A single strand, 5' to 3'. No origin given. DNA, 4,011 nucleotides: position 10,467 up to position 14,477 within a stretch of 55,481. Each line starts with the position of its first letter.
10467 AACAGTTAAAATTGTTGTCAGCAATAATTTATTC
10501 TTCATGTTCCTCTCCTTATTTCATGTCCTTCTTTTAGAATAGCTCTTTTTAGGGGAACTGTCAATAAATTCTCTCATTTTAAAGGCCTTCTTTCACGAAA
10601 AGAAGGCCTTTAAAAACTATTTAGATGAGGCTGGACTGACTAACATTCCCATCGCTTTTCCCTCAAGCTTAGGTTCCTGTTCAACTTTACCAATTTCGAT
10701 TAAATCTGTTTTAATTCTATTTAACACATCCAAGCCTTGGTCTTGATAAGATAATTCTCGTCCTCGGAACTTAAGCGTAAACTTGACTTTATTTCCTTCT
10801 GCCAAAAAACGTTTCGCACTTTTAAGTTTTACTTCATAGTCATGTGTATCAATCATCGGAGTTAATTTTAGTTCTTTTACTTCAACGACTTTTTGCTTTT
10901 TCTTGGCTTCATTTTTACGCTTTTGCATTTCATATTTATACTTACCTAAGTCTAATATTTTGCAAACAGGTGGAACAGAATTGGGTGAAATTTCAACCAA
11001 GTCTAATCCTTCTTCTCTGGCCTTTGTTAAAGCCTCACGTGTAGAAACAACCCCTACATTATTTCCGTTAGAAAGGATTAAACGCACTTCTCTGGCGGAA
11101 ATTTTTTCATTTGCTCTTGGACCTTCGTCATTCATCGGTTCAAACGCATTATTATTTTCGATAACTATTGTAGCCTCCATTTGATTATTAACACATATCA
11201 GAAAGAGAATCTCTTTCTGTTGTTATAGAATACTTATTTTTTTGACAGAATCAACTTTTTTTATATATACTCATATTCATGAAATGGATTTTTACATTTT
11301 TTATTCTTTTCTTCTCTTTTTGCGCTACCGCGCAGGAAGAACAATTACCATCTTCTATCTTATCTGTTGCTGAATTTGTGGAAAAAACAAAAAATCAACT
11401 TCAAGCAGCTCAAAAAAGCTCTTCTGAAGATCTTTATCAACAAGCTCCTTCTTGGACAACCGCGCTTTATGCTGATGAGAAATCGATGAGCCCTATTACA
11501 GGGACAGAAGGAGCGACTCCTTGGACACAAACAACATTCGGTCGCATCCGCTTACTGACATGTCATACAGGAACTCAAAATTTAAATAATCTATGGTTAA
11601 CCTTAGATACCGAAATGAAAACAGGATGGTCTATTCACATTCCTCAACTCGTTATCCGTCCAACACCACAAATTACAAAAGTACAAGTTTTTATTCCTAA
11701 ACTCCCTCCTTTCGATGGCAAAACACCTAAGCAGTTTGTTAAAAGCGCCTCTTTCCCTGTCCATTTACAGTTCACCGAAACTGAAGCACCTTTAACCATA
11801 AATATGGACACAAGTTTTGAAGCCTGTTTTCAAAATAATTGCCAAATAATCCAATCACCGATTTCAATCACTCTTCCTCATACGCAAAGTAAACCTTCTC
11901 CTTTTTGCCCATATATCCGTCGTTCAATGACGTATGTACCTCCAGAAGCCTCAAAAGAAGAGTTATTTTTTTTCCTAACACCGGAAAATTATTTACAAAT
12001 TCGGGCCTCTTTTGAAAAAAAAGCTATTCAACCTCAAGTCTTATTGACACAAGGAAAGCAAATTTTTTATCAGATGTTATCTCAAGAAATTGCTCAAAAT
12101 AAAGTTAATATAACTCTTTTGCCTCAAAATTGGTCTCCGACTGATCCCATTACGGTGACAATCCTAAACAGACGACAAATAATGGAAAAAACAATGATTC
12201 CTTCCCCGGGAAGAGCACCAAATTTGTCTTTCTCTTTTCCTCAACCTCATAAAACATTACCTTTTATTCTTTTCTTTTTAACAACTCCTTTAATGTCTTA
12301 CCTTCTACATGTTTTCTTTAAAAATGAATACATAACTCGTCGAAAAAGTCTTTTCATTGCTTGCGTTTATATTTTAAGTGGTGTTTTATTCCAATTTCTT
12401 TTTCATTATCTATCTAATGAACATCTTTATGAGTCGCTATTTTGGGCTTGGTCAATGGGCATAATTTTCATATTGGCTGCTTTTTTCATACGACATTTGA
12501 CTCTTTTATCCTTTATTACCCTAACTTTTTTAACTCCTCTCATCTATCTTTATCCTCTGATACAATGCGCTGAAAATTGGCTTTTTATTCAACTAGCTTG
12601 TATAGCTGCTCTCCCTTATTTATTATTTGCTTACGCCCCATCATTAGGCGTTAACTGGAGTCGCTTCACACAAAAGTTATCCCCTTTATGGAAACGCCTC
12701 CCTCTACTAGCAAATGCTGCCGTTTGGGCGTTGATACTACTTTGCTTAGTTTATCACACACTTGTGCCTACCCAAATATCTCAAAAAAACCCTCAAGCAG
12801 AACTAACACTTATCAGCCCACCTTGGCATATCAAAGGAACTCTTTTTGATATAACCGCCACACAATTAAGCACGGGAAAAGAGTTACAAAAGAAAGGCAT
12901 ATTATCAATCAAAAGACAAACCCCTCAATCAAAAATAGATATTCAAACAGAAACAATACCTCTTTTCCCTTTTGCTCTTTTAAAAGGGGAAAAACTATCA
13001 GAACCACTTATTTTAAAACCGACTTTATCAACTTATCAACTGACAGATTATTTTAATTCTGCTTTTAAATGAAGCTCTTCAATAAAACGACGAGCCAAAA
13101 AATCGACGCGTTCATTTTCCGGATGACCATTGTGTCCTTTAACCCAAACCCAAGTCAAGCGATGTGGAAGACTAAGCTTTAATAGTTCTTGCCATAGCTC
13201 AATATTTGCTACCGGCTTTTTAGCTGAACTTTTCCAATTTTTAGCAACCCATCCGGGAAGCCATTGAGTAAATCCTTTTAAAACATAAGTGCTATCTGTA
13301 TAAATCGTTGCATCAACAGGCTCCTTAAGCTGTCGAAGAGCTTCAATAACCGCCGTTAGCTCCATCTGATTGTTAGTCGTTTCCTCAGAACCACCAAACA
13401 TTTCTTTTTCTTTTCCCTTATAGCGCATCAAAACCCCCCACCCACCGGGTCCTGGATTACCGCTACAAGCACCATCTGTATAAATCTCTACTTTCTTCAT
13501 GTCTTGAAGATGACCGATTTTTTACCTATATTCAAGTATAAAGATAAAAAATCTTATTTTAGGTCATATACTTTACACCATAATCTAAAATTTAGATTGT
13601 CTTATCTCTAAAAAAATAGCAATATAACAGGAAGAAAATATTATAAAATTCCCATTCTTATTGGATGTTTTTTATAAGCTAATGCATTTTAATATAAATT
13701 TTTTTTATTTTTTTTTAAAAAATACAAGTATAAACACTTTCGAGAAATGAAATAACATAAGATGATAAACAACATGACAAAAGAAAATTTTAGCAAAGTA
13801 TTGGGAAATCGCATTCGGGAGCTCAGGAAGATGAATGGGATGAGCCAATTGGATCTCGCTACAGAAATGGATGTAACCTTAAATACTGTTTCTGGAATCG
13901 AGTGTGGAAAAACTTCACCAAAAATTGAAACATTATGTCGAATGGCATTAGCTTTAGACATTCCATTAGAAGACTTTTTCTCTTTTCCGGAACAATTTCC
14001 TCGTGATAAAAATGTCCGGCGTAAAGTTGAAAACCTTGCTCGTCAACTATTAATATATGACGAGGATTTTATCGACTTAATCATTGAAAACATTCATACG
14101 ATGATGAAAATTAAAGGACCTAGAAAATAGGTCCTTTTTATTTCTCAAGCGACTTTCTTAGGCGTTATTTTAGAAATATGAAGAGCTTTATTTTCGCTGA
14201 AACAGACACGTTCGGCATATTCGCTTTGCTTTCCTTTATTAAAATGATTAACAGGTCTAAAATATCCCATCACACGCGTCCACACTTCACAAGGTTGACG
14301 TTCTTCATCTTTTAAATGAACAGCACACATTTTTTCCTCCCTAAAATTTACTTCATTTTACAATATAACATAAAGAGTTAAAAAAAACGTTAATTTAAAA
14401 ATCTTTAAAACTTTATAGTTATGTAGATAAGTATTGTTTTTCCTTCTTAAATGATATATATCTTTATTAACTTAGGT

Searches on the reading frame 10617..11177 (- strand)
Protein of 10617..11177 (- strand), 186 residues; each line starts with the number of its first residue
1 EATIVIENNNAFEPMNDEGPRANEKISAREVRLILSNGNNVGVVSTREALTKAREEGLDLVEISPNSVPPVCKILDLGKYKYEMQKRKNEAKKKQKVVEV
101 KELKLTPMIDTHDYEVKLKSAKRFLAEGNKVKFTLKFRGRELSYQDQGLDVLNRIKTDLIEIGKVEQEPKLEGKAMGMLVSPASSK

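Call 11: search_protein_families(library=pfam, proteins=[window:10617-11177:-], max_evalue=0.001)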
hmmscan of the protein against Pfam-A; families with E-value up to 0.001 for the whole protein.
window:10617-11177:- (186 aa): 2 families
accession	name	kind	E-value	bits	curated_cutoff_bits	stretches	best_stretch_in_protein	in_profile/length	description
PF00707.27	IF3_C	-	6.4e-34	116.2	34.8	1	98-182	1-85/86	Translation initiation factor IF-3, C-terminal domain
PF05198.21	IF3_N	-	5e-32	110.3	26.9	1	23-91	2-70/70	Translation initiation factor IF-3, N-terminal domain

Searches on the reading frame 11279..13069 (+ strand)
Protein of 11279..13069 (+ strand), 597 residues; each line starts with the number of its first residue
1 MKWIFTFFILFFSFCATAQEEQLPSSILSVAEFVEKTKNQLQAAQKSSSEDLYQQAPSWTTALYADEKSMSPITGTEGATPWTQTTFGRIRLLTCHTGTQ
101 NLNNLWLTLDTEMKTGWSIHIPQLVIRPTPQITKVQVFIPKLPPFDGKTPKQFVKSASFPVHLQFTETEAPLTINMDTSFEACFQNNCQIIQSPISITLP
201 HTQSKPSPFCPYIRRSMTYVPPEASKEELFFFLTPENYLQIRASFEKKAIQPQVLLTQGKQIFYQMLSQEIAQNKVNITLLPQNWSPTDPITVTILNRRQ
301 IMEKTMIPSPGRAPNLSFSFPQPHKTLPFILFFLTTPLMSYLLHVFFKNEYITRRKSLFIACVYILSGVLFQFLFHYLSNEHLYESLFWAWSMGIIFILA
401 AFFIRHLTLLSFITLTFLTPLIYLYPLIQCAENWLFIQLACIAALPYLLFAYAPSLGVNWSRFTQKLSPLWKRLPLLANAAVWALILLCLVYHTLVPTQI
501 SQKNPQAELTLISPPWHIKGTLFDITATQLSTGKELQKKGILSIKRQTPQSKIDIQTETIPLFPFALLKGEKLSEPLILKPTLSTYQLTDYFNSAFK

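Call 11: search_protein_families(library=pfam, proteins=[window:11279-13069:+], max_evalue=0.001)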
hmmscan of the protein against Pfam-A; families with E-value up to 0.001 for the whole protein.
window:11279-13069:+ (597 aa): 0 families

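Call 31: search_protein_families(library=pfam, proteins=[window:11279-13069:+], max_evalue=0.5)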
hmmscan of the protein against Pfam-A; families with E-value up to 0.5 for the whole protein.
window:11279-13069:+ (597 aa): 0 families
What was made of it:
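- Tried and rejected: Window ORF 11279..13072 as a DsbD-like protein: no family hit even at E 0.5 (call 31), so this was dropped.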

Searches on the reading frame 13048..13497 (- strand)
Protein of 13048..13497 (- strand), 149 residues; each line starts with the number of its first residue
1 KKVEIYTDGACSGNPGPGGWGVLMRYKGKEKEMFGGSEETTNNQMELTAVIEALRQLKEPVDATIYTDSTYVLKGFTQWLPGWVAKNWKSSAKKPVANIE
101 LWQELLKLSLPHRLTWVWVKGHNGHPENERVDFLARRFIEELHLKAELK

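Call 11: search_protein_families(library=pfam, proteins=[window:13048-13497:-], max_evalue=0.001)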
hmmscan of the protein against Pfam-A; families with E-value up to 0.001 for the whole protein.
window:13048-13497:- (149 aa): 1 family
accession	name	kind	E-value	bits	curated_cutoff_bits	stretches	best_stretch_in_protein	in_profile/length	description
PF00075.30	RNase_H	-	6e-47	159.8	25.8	1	1-137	2-138/141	RNase H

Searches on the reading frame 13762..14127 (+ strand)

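Call 11: search_protein_families(library=pfam, proteins=[window:13762-14127:+], max_evalue=0.001)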
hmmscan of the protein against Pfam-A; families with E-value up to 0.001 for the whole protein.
window:13762-14127:+ (122 aa): 4 families
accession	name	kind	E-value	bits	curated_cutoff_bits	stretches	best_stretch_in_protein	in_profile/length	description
PF01381.28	HTH_3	-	4e-14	52.8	23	1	18-72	1-55/55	Helix-turn-helix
PF12844.13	HTH_19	-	7.4e-09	35.8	30.2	1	15-73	1-59/64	Helix-turn-helix domain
PF13560.12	HTH_31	-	6.3e-08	33.3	27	1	14-68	2-57/64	Helix-turn-helix domain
PF13443.12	HTH_26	-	1e-05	26.1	22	1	17-76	1-61/63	Cro/C1-type HTH DNA-binding domain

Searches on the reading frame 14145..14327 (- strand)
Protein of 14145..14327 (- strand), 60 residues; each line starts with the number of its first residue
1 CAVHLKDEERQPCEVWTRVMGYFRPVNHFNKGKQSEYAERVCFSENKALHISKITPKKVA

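Call 57: search_protein_families(library=pfam, proteins=[window:14145-14327:-], max_evalue=0.05)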
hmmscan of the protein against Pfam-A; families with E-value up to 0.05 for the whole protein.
window:14145-14327:- (60 aa): 1 family
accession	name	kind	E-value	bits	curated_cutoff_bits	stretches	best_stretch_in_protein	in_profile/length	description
PF13597.11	NRDD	-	2.6e-09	36.7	26.2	1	10-43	531-562/562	Anaerobic ribonucleoside-triphosphate reductase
